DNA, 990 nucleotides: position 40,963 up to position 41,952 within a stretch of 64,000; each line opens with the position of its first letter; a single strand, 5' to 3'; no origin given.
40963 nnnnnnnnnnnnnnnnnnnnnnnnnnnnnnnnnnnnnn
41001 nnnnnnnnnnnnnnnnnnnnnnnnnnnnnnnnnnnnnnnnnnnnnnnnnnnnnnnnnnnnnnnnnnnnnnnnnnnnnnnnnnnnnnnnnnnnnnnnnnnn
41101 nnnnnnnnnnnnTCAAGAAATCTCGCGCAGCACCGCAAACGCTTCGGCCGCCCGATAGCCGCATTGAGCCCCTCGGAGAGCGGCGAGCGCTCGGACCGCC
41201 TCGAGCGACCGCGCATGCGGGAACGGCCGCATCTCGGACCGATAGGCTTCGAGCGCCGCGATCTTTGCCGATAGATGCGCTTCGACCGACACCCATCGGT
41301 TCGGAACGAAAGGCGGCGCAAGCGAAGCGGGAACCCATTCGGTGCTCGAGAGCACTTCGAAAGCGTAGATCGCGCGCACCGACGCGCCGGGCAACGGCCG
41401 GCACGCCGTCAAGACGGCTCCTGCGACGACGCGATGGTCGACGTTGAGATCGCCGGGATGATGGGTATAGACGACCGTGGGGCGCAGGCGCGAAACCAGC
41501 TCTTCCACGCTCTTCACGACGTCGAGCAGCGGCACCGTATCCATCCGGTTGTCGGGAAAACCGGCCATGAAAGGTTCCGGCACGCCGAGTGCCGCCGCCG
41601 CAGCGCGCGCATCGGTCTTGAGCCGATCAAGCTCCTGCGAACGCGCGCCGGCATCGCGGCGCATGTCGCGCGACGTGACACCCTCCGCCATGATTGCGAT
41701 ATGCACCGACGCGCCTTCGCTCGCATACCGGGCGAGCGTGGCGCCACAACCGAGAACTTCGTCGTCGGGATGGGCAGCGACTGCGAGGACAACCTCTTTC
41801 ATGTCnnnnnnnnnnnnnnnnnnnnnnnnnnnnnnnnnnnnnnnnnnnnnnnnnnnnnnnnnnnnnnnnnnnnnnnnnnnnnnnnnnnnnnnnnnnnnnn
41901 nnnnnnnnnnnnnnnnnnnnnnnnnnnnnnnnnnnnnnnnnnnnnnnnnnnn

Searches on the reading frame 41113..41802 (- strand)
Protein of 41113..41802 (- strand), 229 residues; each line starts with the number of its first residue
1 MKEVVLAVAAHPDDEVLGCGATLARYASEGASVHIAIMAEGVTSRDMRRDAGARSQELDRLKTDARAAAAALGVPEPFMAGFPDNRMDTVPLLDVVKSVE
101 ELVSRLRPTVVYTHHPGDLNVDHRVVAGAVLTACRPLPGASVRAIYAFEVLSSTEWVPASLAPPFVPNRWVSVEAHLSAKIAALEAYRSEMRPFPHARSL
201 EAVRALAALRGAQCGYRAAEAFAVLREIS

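Call 7: search_protein_families(library=pfam, proteins=[window:41113-41802:-], max_evalue=0.001)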
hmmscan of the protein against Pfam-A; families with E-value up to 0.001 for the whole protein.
window:41113-41802:- (229 aa): 1 family
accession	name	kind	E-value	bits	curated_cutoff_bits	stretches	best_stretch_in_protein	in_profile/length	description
PF02585.22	PIG-L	-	9.1e-28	97.8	28.2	1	6-133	1-128/129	GlcNAc-PI de-N-acetylase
